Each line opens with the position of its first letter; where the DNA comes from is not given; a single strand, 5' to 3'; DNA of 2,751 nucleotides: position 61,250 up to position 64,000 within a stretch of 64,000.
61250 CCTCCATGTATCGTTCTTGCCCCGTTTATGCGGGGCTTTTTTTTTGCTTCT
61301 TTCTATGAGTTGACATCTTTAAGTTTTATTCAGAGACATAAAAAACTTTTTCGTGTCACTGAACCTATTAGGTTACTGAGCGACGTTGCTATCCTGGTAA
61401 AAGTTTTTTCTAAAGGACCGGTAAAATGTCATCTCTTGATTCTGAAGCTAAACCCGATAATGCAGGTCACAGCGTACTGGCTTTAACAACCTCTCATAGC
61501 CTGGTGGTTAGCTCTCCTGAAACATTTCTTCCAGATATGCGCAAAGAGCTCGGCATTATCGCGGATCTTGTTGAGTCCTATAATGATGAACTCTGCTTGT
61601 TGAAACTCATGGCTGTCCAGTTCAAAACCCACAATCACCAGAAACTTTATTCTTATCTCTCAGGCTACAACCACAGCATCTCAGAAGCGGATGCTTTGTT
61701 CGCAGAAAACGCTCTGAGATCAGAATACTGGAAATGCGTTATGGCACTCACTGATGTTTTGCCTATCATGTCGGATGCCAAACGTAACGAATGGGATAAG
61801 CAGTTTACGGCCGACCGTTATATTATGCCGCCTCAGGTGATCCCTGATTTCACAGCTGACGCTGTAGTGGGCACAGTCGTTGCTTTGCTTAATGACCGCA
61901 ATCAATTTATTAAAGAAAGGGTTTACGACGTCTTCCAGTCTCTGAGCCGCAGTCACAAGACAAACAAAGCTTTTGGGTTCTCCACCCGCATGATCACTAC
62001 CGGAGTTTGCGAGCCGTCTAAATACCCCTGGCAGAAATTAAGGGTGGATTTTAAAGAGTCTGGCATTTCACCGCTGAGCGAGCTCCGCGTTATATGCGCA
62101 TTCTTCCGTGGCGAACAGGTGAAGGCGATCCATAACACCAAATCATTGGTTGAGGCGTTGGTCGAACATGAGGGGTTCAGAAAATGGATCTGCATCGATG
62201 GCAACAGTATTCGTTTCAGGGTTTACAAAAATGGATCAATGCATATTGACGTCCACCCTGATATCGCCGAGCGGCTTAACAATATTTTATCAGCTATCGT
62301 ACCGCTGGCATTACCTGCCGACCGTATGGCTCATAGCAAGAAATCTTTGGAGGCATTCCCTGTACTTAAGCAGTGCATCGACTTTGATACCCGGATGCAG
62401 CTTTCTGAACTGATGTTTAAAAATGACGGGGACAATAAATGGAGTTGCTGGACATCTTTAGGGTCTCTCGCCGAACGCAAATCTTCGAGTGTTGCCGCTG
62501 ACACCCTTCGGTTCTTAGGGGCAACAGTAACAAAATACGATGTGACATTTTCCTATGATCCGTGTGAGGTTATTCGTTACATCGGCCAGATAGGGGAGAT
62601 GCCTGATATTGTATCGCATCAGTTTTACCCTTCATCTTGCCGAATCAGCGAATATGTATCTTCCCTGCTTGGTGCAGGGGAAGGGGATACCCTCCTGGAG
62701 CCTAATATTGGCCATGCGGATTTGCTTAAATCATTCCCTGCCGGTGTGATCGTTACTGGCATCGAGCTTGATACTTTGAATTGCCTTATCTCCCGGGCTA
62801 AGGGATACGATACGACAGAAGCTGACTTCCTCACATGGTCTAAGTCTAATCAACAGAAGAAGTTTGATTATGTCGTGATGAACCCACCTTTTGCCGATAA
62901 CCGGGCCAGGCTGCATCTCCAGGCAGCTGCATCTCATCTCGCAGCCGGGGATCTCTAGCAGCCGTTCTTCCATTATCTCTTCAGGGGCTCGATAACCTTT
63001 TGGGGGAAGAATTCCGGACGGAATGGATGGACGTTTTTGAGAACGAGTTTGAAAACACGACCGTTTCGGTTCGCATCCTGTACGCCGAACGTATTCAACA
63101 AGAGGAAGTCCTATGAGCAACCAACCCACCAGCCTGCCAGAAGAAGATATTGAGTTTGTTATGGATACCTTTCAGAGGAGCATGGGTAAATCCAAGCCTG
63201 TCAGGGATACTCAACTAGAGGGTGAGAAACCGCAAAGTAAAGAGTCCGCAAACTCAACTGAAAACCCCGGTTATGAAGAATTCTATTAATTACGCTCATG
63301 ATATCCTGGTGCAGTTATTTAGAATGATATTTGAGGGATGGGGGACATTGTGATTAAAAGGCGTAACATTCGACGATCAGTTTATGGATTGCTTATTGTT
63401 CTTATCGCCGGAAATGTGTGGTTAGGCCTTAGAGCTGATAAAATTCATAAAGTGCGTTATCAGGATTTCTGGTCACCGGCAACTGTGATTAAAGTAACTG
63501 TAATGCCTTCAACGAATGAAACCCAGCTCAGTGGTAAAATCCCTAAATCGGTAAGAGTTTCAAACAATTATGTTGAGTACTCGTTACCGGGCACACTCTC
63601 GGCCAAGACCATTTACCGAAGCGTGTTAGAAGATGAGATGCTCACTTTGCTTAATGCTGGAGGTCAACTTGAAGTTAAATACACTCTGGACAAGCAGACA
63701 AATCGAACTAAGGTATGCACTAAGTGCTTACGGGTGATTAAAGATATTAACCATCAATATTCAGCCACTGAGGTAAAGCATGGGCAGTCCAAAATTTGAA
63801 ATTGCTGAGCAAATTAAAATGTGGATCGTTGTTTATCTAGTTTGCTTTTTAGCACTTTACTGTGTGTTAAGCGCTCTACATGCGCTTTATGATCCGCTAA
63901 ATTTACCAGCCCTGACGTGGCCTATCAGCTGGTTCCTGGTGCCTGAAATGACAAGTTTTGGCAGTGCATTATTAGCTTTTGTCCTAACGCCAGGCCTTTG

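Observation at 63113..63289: Unannotated 58-codon ORF translationally coupled to the methyltransferase frame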

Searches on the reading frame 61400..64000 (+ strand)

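Call 9: search_protein_families(library=pfam, proteins=[L001:3027-4718:+, L001:5382-5663:+, L001:5721-6317:-], max_evalue=0.1)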
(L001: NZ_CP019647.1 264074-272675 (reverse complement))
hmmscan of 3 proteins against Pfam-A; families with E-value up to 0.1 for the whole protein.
L001:3027-4718:+ (563 aa): 5 families
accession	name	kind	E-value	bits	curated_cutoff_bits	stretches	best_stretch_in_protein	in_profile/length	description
PF13708.11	DUF4942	-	9.1e-22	78.1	25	1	96-290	3-186/190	Domain of unknown function (DUF4942)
PF05175.20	MTS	-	7.2e-05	22.9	23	1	474-532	93-156/170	Methyltransferase small domain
PF02384.22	N6_Mtase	-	0.0021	17.9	20.4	1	445-492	89-138/311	N-6 DNA Methylase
PF07669.17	Eco57I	-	0.0093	16.5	25.3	1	465-493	55-88/171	Eco57I restriction-modification methylase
PF07021.18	MetW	-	0.099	12.7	21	0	420-488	14-84/193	Methionine biosynthesis protein MetW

L001:5382-5663:+ (93 aa): 1 family
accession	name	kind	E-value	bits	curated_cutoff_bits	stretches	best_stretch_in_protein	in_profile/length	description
PF03253.19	UT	-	0.09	12.4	25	0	15-49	83-122/292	Urea transporter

L001:5721-6317:- (198 aa): 3 families
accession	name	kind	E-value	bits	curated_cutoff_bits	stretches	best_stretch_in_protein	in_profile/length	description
PF03779.20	SPW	-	0.0026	18.6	31.5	1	29-122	6-89/93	SPW repeat domain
PF09900.14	DUF2127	-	0.007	17.1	24.3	1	35-89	45-99/140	Predicted membrane protein (DUF2127)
PF20221.3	DUF6580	-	0.015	15.9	27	1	54-123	56-127/162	Family of unknown function (DUF6580)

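Call 21: search_protein_families(library=ncbifam, proteins=[L001:3027-4718:+], max_evalue=0.1)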
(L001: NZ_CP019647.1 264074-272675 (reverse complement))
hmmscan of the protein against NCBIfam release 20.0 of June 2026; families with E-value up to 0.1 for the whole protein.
L001:3027-4718:+ (563 aa): 4 families
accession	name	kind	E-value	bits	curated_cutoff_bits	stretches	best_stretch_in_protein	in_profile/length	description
NF047380.1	photo_II_xxx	equivalog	0.0056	16.9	80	0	225-237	22-34/75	photosystem II protein, Psb35-related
NF002421.0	PRK01544.1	equivalog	0.03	13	567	1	438-492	162-219/524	bifunctional peptide chain release factor N(5)-glutamine methyltransferase PrmC/tRNA (guanosine(46)-N7)-methyltransferase TrmB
NF007023.0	PRK09489.1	equivalog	0.038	13.2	295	0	474-514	256-302/342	16S rRNA (guanine(1207)-N(2))-methyltransferase RsmC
TIGR02081.1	metW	equivalog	0.076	12.5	189.5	0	428-487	22-83/194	methionine biosynthesis protein MetW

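Call 22: search_protein_families(library=padloc, proteins=[L001:3027-4718:+], max_evalue=0.1)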
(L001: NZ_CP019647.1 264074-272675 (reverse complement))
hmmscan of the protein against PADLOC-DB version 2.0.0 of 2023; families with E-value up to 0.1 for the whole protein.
L001:3027-4718:+ (563 aa): 5 families
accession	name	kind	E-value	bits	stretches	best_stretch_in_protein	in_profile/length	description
PDLC04134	mad2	-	8.7e-07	26.1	1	406-539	278-418/492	mads_2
PDLC03267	MTase_II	-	9.2e-07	26.1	1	406-490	21-117/539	Type II methyltransferase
PDLC03258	MTase_II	-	1.1e-06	26.1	1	421-491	43-114/366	Type II methyltransferase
PDLC03719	oMTase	-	1.3e-05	22.4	1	422-495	52-128/387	orphan methyltransferase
PDLC03027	MTase_I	-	0.012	12.1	1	472-493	249-271/810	Type I methyltransferase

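Call 23: search_protein_families(library=phrogs, proteins=[L001:3027-4718:+], max_evalue=0.1)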
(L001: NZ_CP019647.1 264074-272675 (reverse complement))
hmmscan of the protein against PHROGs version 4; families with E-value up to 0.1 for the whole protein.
L001:3027-4718:+ (563 aa): 18 families
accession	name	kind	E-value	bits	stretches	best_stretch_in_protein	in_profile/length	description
phrog_6263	-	other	1.4e-111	374.9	1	37-556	18-546/548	DNA methyltransferase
phrog_9133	-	unknown function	2.5e-18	66.4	1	321-524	667-863/1259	-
phrog_11358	-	unknown function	1.1e-12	46.7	1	399-543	1847-1988/3431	-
phrog_15406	-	other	1.1e-08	33.6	1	400-518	1251-1368/2789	DNA methyltransferase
phrog_10691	-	unknown function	5.3e-08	30.7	1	419-516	2378-2476/3925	-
phrog_5143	-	unknown function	5.6e-08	31.3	1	414-556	1816-1968/2204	-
phrog_38825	-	unknown function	4.9e-07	30.5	1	102-292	106-290/299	-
phrog_18947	-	unknown function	5.5e-07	28.2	1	420-516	589-683/1537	-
phrog_32703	-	unknown function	8e-07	29.1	1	397-501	8-109/480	-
phrog_9793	-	unknown function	8.9e-05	21.9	1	420-515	625-717/772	-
phrog_16000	-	unknown function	0.00011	23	1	87-129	80-122/158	-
phrog_22901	-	unknown function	0.00011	20.6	1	399-515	634-748/1394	-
phrog_11801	-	other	0.0006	18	1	414-495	162-246/2269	DNA methyltransferase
phrog_5172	-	unknown function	0.00064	19.6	1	419-520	43-136/377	-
phrog_2713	-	unknown function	0.0038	17.3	1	446-495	256-306/520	-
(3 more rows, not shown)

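Call 42: search_dna_similar(query=L001:3027-4718:+, collection=phages, mode=protein, max_evalue=1e-10, max_rows=15)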
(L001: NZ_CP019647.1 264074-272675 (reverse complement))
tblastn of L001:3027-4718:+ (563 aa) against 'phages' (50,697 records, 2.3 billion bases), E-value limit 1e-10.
Records with a match: 38; places in all: 38; records where one place covers at least 80% of the query: 34.
Best place of each record, by identity: <60% 38.
By first word of the organism name: Pseudomonas 13; Aeromonas 11; Klebsiella 5; Escherichia 4; Salmonella 2; Marinomonas 2; Vibrio 1.
By host as written in the record: - 5; Aeromonas rivipollensis 5; Salmonella enterica subsp. enterica serovar Typhimurium strain LT2 2; Pseudomonas putida 2; Pseudomonas syringae 2; Pseudomonas syringae pv. actinidiae K7#8 2; Aeromonas salmonicida 2; Marinomonas sp. IMCC12026 2; and 16 more.
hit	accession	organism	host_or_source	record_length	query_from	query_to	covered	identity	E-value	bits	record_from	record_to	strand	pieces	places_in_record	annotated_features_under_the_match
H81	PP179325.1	Pseudomonas phage Touem01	Pseudomonas syringae 7C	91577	22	556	95%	31.8%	5e-55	206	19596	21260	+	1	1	DNA restriction methylase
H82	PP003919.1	Pseudomonas phage vB_Pae_U7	Pseudomonas aeruginosa ST773 ...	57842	27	555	94%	32.0%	4e-56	210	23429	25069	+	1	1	DNA methyltransferase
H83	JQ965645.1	Salmonella phage SSU5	Salmonella enterica subsp. enterica ...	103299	20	558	96%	30.9%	4e-64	233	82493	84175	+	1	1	putative DNA modification methylase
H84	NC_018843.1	Salmonella phage SSU5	Salmonella enterica subsp. enterica ...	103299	20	558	96%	30.9%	4e-64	233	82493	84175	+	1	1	DNA methyltransferase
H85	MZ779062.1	Klebsiella phage pJN2-26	horse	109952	20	558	96%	30.8%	1e-64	234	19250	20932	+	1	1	hypothetical protein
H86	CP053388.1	Escherichia phage CMS-2020a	Escherichia coli strain SCU-107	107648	20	558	96%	30.4%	1e-64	235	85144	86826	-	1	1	record has no annotation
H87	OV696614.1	Escherichia phage Cyrano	-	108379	20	558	96%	30.4%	1e-64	235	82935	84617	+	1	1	DUF4942 domain-containing protein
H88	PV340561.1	Escherichia phage PhiR41_1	Escherichia coli str. K-12 substr. ...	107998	20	558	96%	30.4%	1e-64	235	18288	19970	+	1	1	hypothetical protein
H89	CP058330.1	Klebsiella phage vB_Kpn_1825-KPC53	Klebsiella pneumoniae subsp. pneumoniae ...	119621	20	558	96%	30.4%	9e-64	232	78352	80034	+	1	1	record has no annotation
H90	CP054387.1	Escherichia phage CMS-2020a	Escherichia coli strain SCU-175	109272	20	558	96%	30.4%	1e-63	232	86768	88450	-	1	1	record has no annotation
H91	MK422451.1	Klebsiella phage ST13-OXA48phi12.3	Klebsiella pneumoniae ST13-OXA48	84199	20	558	96%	30.2%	4e-63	230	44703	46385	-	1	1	hypothetical protein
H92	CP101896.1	Klebsiella phage GArcari-2022b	Klebsiella pneumoniae strain 4011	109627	37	558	93%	31.2%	2e-64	234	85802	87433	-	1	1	record has no annotation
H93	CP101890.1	Klebsiella phage GArcari-2022a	Klebsiella pneumoniae strain 9362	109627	37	558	93%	31.2%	2e-64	234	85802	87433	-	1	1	record has no annotation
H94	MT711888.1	Pseudomonas phage Dolphis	Pseudomonas putida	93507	89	556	83%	32.7%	1e-52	199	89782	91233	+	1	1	RE endonuclease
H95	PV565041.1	Pseudomonas phage Jeremy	Pseudomonas putida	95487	97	557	82%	32.7%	1e-52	200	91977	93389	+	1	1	RE endonuclease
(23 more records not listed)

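Call 44: get_annotated_region(hit=H84, flank=2500)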
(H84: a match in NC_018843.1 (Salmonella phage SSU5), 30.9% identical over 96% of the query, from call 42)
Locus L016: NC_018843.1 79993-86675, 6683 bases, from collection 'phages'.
description: Salmonella phage SSU5, complete genome.
organism: Salmonella phage SSU5 (NCBI taxid 1177632)
taxonomy: Viruses; Duplodnaviria; Heunggongvirae; Uroviricota; Caudoviricetes
host: Salmonella enterica subsp. enterica serovar Typhimurium strain LT2; source: -; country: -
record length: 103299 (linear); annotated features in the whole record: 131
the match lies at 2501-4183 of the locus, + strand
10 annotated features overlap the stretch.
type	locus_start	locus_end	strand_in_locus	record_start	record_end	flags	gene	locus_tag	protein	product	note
CDS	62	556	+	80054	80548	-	-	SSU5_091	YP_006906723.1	hypothetical protein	-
CDS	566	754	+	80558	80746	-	-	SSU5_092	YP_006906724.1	hypothetical protein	-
CDS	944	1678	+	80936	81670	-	-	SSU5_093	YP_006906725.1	anti-repressor Ant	-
CDS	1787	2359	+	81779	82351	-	-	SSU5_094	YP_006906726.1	hypothetical protein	-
CDS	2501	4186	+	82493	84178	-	-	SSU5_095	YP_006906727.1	DNA methyltransferase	-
CDS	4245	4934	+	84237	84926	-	-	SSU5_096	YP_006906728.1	hypothetical protein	-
CDS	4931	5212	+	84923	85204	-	-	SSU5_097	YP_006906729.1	putative Eaa protein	-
CDS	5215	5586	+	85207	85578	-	-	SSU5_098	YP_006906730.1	hypothetical protein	-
CDS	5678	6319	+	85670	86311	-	-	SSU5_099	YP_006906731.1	metal-dependent phosphohydrolase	-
CDS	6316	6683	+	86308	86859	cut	-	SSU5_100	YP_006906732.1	hypothetical protein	-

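Call 45: get_annotated_region(hit=H82, flank=2500)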
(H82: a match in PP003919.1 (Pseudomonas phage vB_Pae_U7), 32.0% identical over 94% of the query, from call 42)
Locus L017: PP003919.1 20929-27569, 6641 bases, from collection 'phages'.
description: Pseudomonas phage vB_Pae_U7, complete genome.
organism: Pseudomonas phage vB_Pae_U7 (NCBI taxid 3126751)
taxonomy: Viruses
host: Pseudomonas aeruginosa ST773 (NDM-1-producing); source: infection or colonization; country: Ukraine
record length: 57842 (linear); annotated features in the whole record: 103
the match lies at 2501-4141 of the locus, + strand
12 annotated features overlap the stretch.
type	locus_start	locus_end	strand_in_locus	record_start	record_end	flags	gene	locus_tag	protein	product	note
CDS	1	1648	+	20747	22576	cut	-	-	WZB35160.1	DNA primase/helicase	-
CDS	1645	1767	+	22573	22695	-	-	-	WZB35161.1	hypothetical protein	-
CDS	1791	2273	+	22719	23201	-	-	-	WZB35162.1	hypothetical protein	-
CDS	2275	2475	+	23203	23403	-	-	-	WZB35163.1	DksA-like zinc-finger protein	-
CDS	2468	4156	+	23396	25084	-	-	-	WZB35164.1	DNA methyltransferase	-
CDS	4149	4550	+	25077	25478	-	-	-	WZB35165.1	homologous recombination mediator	NinB/ Orf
CDS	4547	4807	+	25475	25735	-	-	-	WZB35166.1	hypothetical protein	-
CDS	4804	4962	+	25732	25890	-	-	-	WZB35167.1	hypothetical protein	-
CDS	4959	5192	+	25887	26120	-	-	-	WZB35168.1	hypothetical protein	-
CDS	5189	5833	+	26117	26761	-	-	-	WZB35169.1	NinG/ Rap DNA junction specific endonuclease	-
CDS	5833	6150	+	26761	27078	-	-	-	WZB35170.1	hypothetical protein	-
CDS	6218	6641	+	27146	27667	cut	-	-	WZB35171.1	HNH endonuclease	-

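Call 46: get_annotated_region(hit=H81, flank=2500)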
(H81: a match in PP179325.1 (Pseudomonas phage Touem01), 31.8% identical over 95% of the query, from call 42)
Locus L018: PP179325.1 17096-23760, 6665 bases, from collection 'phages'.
description: Pseudomonas phage Touem01, complete genome.
organism: Pseudomonas phage Touem01 (NCBI taxid 3138548)
taxonomy: Viruses
host: Pseudomonas syringae 7C; source: apricot soil; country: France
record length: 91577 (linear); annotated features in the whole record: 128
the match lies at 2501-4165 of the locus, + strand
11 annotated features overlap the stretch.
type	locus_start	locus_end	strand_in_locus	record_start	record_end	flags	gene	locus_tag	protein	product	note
CDS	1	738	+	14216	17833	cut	-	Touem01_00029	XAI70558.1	hypothetical protein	-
CDS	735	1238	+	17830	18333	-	-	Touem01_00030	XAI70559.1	hypothetical protein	-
CDS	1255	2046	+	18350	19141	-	-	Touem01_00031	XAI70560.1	hypothetical protein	-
CDS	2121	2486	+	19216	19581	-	-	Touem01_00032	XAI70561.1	hypothetical protein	-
CDS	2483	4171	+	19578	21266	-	-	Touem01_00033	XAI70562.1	DNA restriction methylase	[Pseudomonas phage phiPSA1]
CDS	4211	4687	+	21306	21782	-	-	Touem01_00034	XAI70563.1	hypothetical protein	-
CDS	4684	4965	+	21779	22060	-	-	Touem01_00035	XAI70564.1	hypothetical protein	-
CDS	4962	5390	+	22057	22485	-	-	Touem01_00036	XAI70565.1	hypothetical protein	-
CDS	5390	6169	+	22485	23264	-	-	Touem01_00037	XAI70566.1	hypothetical protein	-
CDS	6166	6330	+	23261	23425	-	-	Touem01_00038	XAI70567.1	hypothetical protein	-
CDS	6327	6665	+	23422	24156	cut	-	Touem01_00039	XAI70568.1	serine/threonine protein phosphatase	[Bordetella phage vB_BbrM_PHB04]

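Call 51: find_homologous_proteins(query=L001:3027-4718:+, max_evalue=1e-20)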
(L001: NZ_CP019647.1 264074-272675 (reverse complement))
Query L001:3027-4718:+ (563 aa): 26 proteins with E <= 1e-20 among 8000 candidates.
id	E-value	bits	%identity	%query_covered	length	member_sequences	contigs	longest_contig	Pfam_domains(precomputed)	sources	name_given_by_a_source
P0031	0.0e+0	1268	99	100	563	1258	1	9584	PF05175.21,PF13708.12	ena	-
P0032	6.6e-260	881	70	99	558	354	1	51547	PF13708.12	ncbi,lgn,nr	ncbi:DUF4942 domain-containing protein [Escherichia coli]|nr:DUF4942 domain-containing protein [Esch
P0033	3.6e-252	856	68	99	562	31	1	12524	PF13708.12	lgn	-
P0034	7.0e-226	769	64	93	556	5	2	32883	PF13708.12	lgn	-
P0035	8.2e-225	765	64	93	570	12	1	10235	PF13708.12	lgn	-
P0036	4.6e-201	687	57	96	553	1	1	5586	PF13708.12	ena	-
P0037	9.4e-201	686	58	93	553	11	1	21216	PF13708.12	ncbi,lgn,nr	ncbi:DUF4942 domain-containing protein [Enterobacter asburiae]|nr:DUF4942 domain-containing protein 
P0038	6.3e-199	680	57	94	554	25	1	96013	PF13708.12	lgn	-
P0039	3.7e-185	634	68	75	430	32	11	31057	PF13708.12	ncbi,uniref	ncbi:DUF4942 domain-containing protein, partial [Enterobacter hormaechei]|uniref:DUF4942 domain-cont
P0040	6.6e-177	607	54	94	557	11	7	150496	PF13708.12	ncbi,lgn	-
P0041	1.8e-148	513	47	96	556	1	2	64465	PF13708.12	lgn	-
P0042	2.2e-148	513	47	94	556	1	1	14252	PF13708.12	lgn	-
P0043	3.6e-148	512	47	96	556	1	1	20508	PF13708.12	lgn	-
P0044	1.0e-147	511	47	96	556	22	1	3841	PF13708.12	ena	-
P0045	2.4e-146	506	46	96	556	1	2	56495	PF13708.12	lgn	-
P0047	2.7e-146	506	47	96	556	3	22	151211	PF13708.12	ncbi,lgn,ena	-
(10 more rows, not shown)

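Call 52: find_encoding_contigs(protein=P0047, flank=4000, max_places=2)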
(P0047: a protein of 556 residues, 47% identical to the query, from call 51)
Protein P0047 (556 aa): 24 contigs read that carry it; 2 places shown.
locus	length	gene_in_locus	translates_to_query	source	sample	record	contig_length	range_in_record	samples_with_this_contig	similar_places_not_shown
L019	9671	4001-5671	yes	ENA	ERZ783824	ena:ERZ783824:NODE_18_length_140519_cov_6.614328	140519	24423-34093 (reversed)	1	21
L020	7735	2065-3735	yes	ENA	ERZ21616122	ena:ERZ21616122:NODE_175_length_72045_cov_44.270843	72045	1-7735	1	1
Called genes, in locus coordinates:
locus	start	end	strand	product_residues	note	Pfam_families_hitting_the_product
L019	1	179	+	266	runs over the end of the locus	-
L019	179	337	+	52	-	-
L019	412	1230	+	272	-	-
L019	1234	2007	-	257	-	PF02086:MethyltransfD12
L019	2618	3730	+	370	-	-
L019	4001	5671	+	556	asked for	PF13708:DUF4942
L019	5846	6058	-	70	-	-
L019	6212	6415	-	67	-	-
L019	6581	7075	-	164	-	-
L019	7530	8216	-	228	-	PF21983:NikA-like (faint)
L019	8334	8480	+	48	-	-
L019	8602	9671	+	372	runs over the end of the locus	PF21941:SMEK_N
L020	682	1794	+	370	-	-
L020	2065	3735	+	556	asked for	PF13708:DUF4942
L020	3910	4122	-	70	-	-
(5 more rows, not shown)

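Call 53: find_encoding_contigs(protein=P0040, flank=4000, max_places=2)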
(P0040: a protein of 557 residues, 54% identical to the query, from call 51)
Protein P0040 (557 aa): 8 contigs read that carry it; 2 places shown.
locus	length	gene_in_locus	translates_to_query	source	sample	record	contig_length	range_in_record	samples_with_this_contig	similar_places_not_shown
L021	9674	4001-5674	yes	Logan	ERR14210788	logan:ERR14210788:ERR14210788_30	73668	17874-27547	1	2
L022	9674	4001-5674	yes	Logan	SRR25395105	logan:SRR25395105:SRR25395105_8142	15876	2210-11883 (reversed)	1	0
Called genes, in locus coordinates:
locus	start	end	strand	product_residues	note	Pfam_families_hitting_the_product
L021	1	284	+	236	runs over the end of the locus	-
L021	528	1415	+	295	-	-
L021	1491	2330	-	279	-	PF02086:MethyltransfD12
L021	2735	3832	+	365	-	-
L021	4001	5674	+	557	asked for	PF13708:DUF4942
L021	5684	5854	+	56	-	-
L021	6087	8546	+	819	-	PF13752:DUF4165, PF12245:Big_3_2, PF13750:Big_3_3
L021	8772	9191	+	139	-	-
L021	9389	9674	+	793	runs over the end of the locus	PF13752:DUF4165, PF19077:Big_13 (faint), PF12245:Big_3_2, PF13750:Big_3_3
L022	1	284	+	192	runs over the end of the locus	-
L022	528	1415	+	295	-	-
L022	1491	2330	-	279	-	PF02086:MethyltransfD12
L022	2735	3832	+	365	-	-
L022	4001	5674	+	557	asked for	PF13708:DUF4942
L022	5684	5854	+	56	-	-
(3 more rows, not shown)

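Call 54: find_encoding_contigs(protein=P0038, flank=4000, max_places=2)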
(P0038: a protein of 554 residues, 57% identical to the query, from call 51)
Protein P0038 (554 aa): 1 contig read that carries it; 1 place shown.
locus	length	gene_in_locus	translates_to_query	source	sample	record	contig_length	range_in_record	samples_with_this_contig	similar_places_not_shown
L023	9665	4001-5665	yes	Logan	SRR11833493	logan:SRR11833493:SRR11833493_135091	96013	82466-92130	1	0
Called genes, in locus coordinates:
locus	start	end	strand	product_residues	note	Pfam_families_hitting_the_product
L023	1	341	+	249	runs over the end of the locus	-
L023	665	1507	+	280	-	-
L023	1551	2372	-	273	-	PF02086:MethyltransfD12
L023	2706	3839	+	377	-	PF17762:HTH_ParB (weak)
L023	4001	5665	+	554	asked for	PF13708:DUF4942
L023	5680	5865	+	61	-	-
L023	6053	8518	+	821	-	PF13752:DUF4165, PF19077:Big_13 (faint), PF12245:Big_3_2, PF13750:Big_3_3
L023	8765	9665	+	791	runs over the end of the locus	PF13752:DUF4165, PF19077:Big_13 (faint), PF12245:Big_3_2, PF13750:Big_3_3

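Call 55: find_encoding_contigs(protein=P0034, flank=4000, max_places=2)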
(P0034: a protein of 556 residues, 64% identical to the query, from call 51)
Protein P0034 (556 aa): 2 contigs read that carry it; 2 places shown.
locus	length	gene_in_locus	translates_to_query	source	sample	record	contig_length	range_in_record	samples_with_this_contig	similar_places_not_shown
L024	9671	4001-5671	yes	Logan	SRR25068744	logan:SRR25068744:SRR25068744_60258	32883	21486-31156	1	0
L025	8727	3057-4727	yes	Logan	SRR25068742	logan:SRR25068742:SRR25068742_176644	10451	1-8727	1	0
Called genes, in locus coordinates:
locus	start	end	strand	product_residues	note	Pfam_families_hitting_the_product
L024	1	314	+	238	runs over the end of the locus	-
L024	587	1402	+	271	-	-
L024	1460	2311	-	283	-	PF02086:MethyltransfD12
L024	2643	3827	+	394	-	-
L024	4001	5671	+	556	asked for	PF13708:DUF4942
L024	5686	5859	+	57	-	-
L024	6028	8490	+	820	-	PF13752:DUF4165, PF12245:Big_3_2, PF13750:Big_3_3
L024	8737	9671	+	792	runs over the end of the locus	PF13752:DUF4165, PF12245:Big_3_2, PF13750:Big_3_3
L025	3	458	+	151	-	?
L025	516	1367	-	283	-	PF02086:MethyltransfD12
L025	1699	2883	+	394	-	-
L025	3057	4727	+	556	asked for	PF13708:DUF4942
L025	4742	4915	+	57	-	-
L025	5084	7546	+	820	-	PF13752:DUF4165, PF12245:Big_3_2, PF13750:Big_3_3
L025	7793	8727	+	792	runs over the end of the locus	PF13752:DUF4165, PF12245:Big_3_2, PF13750:Big_3_3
